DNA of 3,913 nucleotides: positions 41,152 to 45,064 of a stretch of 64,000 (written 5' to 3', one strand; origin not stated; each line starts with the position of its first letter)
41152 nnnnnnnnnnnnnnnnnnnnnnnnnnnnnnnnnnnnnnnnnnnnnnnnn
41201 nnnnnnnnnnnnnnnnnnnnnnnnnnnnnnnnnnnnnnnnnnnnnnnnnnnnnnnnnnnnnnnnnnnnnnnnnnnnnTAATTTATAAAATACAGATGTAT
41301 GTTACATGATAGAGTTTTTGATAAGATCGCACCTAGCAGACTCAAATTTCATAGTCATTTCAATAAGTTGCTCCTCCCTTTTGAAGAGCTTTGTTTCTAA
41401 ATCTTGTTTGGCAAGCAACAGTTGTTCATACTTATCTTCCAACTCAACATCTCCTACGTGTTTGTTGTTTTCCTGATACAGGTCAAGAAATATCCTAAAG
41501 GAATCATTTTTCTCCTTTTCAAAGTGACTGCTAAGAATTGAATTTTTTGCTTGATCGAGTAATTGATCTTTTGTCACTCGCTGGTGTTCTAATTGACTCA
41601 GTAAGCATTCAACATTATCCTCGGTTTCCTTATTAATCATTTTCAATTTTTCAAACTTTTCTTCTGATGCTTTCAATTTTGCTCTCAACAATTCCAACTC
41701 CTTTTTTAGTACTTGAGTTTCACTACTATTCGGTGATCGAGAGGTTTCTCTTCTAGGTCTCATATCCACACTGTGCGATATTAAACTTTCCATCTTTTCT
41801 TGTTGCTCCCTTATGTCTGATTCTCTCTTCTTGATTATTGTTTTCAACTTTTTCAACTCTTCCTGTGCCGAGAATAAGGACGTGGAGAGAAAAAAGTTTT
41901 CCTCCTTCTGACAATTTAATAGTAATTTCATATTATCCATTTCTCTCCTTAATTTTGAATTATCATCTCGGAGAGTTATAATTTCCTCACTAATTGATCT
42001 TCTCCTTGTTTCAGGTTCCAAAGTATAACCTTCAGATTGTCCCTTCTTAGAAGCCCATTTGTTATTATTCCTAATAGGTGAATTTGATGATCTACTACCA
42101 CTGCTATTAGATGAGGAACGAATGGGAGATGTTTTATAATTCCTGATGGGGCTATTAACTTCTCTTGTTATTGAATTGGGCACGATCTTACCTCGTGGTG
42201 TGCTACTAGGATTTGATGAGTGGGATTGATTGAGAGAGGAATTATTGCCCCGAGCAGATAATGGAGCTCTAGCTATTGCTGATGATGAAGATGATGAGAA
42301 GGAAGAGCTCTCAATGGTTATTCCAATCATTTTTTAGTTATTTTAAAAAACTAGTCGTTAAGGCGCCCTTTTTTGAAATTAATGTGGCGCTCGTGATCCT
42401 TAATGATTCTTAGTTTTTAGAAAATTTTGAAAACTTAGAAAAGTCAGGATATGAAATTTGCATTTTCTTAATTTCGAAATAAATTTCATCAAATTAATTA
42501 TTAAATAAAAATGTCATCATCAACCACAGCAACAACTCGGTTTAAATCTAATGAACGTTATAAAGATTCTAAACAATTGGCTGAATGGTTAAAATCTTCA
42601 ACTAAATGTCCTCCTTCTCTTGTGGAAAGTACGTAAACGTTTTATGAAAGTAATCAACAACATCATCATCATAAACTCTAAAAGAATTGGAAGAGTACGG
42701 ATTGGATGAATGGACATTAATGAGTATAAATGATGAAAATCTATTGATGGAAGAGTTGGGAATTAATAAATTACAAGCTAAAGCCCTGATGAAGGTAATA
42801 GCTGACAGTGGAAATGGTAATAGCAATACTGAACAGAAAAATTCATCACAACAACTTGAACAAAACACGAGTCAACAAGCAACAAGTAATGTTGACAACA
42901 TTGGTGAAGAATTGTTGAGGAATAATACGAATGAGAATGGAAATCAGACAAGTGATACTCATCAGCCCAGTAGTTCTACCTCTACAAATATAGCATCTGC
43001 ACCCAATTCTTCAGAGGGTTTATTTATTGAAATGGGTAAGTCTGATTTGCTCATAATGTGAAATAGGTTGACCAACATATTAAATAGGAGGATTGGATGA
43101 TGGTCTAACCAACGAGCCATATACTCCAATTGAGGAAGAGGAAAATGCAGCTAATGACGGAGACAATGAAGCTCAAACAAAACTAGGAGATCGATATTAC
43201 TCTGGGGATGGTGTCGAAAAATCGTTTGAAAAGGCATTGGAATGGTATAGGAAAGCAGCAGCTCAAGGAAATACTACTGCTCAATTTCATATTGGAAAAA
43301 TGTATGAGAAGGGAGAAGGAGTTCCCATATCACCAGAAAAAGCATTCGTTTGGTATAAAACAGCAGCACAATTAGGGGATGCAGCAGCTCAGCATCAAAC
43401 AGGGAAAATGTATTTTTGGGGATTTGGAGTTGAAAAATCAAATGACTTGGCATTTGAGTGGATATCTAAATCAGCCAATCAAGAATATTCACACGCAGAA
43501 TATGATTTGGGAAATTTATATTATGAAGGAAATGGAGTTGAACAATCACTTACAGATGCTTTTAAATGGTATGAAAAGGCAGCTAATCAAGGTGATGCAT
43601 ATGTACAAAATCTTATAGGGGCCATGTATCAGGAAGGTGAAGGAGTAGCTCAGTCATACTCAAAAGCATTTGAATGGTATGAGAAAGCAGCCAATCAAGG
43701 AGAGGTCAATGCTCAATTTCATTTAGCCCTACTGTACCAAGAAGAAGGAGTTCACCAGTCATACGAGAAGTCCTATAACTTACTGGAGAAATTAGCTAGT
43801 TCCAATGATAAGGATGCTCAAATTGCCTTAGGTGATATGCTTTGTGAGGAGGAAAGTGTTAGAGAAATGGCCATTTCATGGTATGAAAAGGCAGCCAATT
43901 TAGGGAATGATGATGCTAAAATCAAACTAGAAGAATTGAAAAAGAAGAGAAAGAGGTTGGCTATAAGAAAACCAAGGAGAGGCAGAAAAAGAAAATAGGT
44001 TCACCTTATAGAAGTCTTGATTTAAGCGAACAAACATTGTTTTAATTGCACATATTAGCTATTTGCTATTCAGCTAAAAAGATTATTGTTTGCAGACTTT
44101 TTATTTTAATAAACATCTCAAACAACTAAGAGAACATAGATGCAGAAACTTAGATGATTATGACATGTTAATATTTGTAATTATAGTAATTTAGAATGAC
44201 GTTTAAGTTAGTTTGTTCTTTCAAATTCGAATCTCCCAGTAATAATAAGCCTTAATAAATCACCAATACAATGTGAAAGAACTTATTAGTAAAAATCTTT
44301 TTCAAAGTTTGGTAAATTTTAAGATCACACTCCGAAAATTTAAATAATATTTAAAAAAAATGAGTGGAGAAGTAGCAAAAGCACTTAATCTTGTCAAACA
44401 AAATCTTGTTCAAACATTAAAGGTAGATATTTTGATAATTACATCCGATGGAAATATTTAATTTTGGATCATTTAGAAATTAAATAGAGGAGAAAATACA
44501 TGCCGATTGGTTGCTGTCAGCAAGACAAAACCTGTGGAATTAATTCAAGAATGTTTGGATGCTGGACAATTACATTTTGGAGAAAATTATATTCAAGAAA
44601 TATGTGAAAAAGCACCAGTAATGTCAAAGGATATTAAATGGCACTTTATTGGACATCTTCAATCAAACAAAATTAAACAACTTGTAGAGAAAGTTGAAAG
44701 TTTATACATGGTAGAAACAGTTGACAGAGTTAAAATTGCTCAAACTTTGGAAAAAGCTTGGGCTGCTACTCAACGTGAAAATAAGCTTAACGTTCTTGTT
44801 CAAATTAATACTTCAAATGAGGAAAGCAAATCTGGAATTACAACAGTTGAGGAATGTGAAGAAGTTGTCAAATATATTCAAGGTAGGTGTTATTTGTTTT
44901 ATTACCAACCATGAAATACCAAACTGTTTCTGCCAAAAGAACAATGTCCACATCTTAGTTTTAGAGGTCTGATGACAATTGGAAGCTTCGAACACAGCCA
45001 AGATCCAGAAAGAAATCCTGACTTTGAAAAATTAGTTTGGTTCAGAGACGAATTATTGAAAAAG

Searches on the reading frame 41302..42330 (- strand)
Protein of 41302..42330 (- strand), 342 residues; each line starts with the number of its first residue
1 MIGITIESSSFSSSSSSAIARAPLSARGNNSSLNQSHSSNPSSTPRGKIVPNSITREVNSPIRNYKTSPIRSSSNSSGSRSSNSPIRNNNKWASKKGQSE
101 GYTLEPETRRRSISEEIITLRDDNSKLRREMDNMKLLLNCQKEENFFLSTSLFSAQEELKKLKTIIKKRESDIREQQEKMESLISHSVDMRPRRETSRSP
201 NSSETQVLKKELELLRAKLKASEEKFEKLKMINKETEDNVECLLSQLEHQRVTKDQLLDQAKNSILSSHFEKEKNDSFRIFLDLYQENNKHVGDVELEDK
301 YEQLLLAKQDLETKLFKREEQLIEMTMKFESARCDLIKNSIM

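Call 8: search_protein_families(library=pfam, proteins=[window:41302-42330:-])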
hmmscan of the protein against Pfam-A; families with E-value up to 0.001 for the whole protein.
window:41302-42330:- (342 aa): 0 families

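Call 82: search_protein_families(library=pfam, proteins=[window:41302-42330:-], max_evalue=5)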
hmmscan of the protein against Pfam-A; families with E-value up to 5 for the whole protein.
window:41302-42330:- (342 aa): 4 families
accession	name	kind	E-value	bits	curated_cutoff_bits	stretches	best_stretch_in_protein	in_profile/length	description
PF13747.11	DUF4164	-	0.0041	18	27.2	2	184-238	20-74/89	Domain of unknown function (DUF4164)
PF10805.13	DUF2730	-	0.4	11.3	24.9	0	155-190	61-95/102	Protein of unknown function (DUF2730)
PF10506.14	USHBP1_PDZ-bd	-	0.86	10.2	24.5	1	206-250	7-51/65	Harmonin-binding protein USHBP1, PDZ-binding domain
PF18504.6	Csm1_N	-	1.2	10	26.3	1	131-181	15-65/70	Csm1 N-terminal domain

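Call 83: search_solved_structures(query=window:41302-42330:-, max_evalue=1)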
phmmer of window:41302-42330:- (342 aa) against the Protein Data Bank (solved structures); distinct sequences matched with E-value up to 1: 1.
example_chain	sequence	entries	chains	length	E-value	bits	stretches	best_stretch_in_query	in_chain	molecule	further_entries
2mq8_A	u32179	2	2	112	0.74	12.7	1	175-246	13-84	De novo designed protein LFR1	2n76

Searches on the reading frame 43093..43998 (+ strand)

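Call 8: search_protein_families(library=pfam, proteins=[window:43093-43998:+])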
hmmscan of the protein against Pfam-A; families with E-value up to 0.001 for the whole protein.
window:43093-43998:+ (301 aa): 2 families
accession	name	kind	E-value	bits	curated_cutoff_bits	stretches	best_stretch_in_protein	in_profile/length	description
PF08238.18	Sel1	-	8.4e-60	197.5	30.7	5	26-60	2-36/36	Sel1 repeat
PF20308.4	TPR-S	-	0.00022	22.2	27.6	0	189-273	2-91/102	Tetratricopeptide Repeats-Sensor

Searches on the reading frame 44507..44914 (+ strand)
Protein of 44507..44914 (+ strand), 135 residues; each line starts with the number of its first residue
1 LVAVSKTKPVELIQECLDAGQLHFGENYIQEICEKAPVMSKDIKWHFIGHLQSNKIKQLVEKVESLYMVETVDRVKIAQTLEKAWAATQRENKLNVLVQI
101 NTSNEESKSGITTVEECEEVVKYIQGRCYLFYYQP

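Call 39: search_protein_families(library=pfam, proteins=[window:44507-44914:+], max_evalue=0.01)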
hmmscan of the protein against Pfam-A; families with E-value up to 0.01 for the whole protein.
window:44507-44914:+ (135 aa): 1 family
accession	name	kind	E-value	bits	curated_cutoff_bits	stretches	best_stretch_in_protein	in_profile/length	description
PF01168.26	Ala_racemase_N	-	6.6e-07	29.7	24.1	1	10-126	37-143/220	Alanine racemase, N-terminal domain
